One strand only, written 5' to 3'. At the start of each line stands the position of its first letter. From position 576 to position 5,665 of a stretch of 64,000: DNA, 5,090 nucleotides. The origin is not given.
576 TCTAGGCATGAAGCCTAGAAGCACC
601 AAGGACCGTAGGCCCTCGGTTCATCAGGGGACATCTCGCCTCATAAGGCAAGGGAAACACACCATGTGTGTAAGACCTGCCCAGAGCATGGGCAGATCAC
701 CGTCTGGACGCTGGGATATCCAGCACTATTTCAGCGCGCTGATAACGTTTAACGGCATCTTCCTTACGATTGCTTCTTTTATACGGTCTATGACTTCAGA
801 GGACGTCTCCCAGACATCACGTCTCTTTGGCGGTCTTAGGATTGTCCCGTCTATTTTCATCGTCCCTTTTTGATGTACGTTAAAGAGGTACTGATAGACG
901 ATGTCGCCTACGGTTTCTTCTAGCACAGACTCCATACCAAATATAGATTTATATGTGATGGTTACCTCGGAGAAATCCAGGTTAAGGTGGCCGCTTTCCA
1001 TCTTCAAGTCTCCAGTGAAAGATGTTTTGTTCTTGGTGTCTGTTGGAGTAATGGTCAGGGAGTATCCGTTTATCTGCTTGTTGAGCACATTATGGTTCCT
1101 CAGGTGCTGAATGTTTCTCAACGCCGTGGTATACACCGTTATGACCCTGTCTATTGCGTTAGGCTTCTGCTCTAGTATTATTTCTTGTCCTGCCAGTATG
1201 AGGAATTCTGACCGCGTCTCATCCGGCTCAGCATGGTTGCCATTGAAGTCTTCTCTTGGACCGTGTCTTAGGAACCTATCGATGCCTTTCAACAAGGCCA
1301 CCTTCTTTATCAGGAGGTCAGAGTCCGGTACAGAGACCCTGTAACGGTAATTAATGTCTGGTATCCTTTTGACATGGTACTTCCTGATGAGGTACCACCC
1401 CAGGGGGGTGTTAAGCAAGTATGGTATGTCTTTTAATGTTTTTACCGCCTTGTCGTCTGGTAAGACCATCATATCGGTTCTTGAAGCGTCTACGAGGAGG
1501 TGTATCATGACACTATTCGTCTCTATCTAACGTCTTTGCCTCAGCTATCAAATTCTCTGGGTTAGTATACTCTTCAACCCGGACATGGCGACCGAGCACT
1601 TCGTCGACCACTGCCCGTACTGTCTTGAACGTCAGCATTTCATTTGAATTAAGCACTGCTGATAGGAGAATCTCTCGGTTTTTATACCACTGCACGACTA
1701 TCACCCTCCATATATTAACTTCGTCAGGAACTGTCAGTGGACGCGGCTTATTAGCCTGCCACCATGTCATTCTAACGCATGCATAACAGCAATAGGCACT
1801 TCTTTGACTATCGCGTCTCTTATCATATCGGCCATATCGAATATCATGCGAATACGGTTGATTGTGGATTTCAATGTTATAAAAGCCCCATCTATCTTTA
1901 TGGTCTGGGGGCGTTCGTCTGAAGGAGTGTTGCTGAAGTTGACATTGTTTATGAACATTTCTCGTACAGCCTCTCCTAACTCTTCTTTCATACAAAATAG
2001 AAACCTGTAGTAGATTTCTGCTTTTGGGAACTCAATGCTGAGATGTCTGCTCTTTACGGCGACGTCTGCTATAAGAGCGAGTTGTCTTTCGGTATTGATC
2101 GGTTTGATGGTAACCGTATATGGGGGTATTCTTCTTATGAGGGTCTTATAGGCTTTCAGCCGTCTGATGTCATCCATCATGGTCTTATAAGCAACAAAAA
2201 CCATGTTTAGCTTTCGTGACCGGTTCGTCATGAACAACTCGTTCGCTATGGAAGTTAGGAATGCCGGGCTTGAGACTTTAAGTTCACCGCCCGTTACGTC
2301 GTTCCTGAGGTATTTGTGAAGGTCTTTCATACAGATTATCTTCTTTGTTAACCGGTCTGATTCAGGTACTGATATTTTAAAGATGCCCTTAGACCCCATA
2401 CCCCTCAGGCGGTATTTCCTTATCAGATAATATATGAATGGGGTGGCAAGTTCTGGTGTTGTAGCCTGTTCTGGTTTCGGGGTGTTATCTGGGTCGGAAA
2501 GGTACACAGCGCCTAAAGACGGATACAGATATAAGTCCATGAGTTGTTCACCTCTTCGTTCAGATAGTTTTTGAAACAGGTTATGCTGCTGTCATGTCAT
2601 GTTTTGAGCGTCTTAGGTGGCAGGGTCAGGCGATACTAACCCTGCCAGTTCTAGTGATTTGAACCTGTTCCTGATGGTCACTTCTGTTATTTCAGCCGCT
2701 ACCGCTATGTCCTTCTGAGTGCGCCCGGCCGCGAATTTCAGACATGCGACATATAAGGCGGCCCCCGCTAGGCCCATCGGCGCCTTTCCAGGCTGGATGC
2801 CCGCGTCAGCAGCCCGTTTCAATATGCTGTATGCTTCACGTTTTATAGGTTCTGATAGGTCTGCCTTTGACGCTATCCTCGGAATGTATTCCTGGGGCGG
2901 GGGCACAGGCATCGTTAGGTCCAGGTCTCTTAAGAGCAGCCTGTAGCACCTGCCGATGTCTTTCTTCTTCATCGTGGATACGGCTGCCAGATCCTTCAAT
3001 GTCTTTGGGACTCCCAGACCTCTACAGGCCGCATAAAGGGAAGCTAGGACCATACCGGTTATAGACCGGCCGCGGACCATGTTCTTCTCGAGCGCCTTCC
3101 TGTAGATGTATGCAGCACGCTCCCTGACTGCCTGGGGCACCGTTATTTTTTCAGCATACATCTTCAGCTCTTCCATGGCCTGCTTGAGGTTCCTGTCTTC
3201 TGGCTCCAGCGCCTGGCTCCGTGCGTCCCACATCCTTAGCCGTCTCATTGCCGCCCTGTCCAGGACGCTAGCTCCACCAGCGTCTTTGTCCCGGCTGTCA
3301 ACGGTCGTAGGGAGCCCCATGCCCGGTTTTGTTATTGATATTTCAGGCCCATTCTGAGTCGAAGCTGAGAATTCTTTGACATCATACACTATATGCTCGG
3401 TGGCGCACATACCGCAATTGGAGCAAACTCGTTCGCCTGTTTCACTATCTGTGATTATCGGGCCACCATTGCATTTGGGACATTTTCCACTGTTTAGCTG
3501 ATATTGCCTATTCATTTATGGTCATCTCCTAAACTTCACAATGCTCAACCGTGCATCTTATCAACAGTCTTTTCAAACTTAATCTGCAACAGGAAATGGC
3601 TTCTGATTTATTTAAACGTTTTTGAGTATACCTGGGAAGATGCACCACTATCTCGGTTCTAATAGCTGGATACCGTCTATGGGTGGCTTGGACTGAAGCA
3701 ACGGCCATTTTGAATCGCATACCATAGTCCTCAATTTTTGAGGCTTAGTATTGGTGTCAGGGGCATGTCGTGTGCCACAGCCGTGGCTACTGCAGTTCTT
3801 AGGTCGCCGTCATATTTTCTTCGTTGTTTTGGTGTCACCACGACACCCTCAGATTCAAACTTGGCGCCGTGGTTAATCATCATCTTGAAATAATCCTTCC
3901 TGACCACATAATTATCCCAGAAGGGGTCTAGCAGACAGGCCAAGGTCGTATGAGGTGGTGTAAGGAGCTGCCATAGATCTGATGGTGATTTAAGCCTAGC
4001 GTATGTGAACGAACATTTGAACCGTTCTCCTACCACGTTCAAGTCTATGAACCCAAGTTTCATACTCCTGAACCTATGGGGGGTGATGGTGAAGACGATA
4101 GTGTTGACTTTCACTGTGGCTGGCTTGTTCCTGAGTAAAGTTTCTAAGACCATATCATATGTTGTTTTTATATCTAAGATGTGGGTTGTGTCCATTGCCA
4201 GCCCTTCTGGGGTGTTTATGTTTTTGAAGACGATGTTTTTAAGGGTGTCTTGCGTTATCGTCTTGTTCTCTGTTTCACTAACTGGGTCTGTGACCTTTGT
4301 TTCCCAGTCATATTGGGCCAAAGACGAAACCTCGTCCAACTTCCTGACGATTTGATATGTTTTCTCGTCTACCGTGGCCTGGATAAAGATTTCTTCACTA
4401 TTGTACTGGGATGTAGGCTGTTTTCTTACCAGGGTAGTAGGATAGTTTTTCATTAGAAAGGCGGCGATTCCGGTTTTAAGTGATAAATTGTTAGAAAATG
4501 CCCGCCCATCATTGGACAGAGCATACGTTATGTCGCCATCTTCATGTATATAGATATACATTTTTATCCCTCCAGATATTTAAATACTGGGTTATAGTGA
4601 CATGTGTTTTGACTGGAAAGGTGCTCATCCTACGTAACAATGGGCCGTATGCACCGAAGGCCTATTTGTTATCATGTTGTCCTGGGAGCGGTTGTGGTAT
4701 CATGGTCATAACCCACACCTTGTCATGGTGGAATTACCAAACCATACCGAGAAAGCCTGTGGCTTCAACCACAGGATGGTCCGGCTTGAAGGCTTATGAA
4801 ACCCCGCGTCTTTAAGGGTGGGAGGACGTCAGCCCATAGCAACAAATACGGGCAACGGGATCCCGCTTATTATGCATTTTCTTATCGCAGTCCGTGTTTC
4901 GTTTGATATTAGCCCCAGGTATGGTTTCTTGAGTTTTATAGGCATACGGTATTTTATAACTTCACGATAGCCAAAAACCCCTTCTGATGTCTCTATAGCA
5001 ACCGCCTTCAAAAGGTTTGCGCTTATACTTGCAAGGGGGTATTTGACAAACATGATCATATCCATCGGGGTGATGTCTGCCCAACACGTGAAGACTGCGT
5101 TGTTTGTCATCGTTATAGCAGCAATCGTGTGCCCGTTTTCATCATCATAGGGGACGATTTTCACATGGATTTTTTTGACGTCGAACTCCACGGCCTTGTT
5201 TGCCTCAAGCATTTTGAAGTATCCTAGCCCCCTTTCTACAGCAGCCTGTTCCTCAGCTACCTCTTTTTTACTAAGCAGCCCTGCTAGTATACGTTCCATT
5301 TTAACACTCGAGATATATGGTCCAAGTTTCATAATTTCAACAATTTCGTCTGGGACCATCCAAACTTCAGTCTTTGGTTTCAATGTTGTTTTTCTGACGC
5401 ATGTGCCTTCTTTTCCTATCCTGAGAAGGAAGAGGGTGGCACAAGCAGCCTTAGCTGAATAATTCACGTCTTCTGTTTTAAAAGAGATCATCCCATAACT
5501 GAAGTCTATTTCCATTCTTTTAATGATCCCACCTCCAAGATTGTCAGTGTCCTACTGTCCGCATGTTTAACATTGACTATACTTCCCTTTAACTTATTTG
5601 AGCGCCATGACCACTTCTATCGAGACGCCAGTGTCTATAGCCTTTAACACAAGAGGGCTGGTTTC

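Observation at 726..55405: A fast-diverging paralog family of about 21 members fills roughly a quarter of the window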

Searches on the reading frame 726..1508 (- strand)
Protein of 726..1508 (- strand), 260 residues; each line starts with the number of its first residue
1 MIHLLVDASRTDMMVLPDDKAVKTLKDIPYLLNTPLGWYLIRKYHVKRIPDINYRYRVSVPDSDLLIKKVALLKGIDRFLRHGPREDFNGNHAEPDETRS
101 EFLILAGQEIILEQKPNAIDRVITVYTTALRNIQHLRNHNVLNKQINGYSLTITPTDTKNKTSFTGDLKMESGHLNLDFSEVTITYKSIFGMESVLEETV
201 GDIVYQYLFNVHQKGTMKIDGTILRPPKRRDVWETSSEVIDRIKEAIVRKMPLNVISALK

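Call 9: search_protein_families(library=pfam, proteins=[window:726-1508:-], max_evalue=1)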
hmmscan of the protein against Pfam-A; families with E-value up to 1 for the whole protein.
window:726-1508:- (260 aa): 0 families

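Call 10: search_protein_families(library=phrogs, proteins=[window:726-1508:-], max_evalue=0.1)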
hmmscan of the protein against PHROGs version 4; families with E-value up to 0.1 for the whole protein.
window:726-1508:- (260 aa): 1 family
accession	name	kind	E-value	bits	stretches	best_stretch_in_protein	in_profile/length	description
phrog_11306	-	unknown function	0.043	14.9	0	211-249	17-53/63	-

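Call 48: find_encoding_contigs(protein=window:726-1508:-, flank=10000, max_places=3)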
Protein window:726-1508:- (260 aa): 2 contigs read that carry it; 2 places shown.
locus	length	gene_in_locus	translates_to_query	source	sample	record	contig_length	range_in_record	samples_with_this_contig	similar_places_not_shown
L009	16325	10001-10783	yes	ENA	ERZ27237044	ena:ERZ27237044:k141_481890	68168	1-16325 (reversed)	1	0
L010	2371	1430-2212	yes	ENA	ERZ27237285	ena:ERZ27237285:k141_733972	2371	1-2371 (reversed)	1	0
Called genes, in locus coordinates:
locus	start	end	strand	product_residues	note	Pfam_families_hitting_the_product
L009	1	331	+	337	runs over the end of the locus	-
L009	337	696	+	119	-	-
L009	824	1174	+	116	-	-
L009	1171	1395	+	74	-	-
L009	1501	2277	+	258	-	-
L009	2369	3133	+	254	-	-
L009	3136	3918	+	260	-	-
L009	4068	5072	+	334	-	-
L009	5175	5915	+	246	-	-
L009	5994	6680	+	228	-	-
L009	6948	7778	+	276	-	-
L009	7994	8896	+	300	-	PF08271:Zn_Ribbon_TF (weak), PF00382:TFIIB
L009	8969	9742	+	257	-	-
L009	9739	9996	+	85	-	-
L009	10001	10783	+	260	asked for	-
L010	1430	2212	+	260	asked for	-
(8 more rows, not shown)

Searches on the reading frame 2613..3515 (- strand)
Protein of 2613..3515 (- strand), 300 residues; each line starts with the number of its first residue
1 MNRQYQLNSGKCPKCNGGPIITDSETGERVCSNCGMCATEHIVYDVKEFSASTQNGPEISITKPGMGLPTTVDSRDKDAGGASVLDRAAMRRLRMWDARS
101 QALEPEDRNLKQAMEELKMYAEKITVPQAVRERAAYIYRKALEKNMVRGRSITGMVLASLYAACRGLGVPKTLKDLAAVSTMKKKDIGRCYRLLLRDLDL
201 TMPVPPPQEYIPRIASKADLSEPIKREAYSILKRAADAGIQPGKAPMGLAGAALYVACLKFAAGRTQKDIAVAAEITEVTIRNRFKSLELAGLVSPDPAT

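Call 20: search_protein_families(library=pfam, proteins=[window:2613-3515:-], max_evalue=0.01)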
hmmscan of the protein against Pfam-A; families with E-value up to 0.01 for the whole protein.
window:2613-3515:- (300 aa): 3 families
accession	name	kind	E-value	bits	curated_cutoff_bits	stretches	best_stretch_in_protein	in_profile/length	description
PF00382.24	TFIIB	-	7e-43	145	23.6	2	205-288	6-89/92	Transcription factor TFIIB repeat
PF08271.17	Zn_Ribbon_TF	-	1.5e-06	28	29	1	11-36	2-27/43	TFIIB zinc-binding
PF06677.18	Auto_anti-p27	-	0.0036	17.8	24.1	1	10-35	16-40/40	Sjogren's syndrome/scleroderma autoantigen 1 (Autoantigen p27)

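Call 49: find_related_loci(query=window:2613-3515:-, collection=genome_contigs, flank=3000)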
Query window:2613-3515:- (300 aa) in genome_contigs; peptide patterns used: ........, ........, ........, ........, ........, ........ (x = any residue, [..] = any of these).
47 stretches matched a pattern, but none encodes a relative of the query by tblastn (E <= 1e-3).

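Call 59: search_dna_similar(query=window:2613-3515:-, collection=phages, mode=protein, max_evalue=0.001, max_rows=10)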
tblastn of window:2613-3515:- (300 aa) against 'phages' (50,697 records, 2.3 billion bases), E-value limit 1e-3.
Records with a match: 7; places in all: 8; records where one place covers at least 80% of the query: 7.
Best place of each record, by identity: <60% 7.
By first word of the organism name: Sulfolobales 4; Halorubrum 3.
By host as written in the record: Sulfolobales 4; Halorubrum lacusprofundi 3.
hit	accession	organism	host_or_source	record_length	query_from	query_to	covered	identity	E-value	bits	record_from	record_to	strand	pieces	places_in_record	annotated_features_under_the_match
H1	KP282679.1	Sulfolobales virus YNP1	Sulfolobales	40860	17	286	90%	25.7%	6e-18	90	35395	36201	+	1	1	putative Transcription initiation factor B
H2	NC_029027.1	Sulfolobales virus YNP1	Sulfolobales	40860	17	286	90%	25.7%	6e-18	90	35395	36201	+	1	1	putative Transcription initiation factor B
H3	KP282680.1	Sulfolobales Virus YNP2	Sulfolobales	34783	20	296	92%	23.8%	2e-14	79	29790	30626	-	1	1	Zinc finger, TFIIB-type domain protein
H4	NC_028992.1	Sulfolobales Virus YNP2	Sulfolobales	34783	20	296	92%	23.8%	2e-14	79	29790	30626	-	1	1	Zinc finger, TFIIB-type domain protein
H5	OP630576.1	Halorubrum tailed virus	Halorubrum lacusprofundi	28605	8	293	95%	22.5%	1e-11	71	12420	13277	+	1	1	hypothetical protein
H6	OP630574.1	Halorubrum tailed virus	Halorubrum lacusprofundi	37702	8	293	95%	22.5%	1e-11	71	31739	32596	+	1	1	transcription initiation factor IIB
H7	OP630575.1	Halorubrum tailed virus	Halorubrum lacusprofundi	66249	8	293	95%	22.5%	1e-11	71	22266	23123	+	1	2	hypothetical protein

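Call 60: search_dna_similar(query=window:2613-3515:-, collection=plasmids, mode=protein, max_evalue=0.001, max_rows=12)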
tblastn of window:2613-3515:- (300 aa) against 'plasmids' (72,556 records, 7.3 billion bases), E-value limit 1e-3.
Records with a match: 268; places in all: 421; records where one place covers at least 80% of the query: 257.
Best place of each record, by identity: <60% 268.
By first word of the organism name: Halorussus 23; Haloarcula 22; Natrinema 21; Haladaptatus 21; Halobacterium 17; Haloferax 13; Haloplanus 12; Halorubrum 8; Halobaculum 8; Haloprofundus 8; and 45 more.
By predicted mobility (MOB-suite, as given by PLSDB): non-mobilizable 267; conjugative 1.
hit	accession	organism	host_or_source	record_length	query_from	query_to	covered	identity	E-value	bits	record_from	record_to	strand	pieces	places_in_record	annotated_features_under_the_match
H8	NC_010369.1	Halobacterium salinarum NRC-34001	-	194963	4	286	94%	39.5%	5e-53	193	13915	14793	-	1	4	transcription initiation factor IIB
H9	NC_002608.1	Halobacterium salinarum NRC-34001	-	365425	4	286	94%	39.5%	5e-53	193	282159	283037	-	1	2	transcription initiation factor IIB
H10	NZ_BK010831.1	Halobacterium salinarum NRC-34001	-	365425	4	286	94%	39.5%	5e-53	193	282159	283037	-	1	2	transcription initiation factor IIB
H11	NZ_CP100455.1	Halomarina sp. BND7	cell culture,sediment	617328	12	288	92%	40.1%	1e-49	183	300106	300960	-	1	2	TFIIB-type zinc ribbon-containing protein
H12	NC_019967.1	Natrinema pellirubrum DSM 15624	-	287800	12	296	95%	38.9%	2e-54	197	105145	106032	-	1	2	transcription initiation factor IIB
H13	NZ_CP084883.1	Natrinema zhouii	pure culture,Salt mine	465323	12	293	94%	39.2%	2e-52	191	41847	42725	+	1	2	transcription initiation factor IIB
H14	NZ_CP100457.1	Halomarina sp. BND7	cell culture,sediment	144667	12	288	92%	39.9%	6e-47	175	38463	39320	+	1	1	TFIIB-type zinc ribbon-containing protein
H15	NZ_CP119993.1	Halomarina sp. PSR21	cell culture,saline soil from Tarim ...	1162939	12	288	92%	39.7%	1e-46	174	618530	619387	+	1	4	record has no annotation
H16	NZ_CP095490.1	Halorientalis marina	cell culture,salt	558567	4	295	97%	37.6%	3e-44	167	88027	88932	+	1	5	TFIIB-type zinc ribbon-containing protein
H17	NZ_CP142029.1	Haloarcula sp. GH36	cell culture,inland salt lake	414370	4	295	97%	37.6%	3e-44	167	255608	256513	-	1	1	TFIIB-type zinc ribbon-containing protein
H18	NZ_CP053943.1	Halorubrum salinarum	soil,single cell,solar salt farm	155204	12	288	92%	39.6%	3e-45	170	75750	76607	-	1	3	TFIIB-type zinc ribbon-containing protein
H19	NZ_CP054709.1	Halarchaeum sp. CBA1220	solar salt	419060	12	286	92%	39.9%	9e-54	195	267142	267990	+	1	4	transcription initiation factor IIB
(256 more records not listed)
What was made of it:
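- Tried and rejected: The TFB is about 40% identical to haloarchaeal plasmid TFBs, but that database is dominated by haloarchaea (call 60).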

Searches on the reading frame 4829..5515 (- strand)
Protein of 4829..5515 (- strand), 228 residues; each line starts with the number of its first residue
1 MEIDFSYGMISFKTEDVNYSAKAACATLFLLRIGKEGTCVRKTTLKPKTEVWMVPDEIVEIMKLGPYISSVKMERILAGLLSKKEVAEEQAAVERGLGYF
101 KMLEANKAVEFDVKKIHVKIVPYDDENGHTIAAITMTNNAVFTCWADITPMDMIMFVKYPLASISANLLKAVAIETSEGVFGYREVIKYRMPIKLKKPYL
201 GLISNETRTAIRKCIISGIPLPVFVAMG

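Call 9: search_protein_families(library=pfam, proteins=[window:4829-5515:-], max_evalue=1)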
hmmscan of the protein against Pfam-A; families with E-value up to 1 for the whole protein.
window:4829-5515:- (228 aa): 1 family
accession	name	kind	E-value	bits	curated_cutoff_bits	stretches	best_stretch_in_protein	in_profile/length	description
PF25590.1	DUF7936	-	0.15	13.3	27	1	103-162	11-74/103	Domain of unknown function (DUF7936)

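Call 10: search_protein_families(library=phrogs, proteins=[window:4829-5515:-], max_evalue=0.1)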
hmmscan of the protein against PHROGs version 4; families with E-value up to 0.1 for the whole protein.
window:4829-5515:- (228 aa): 0 families
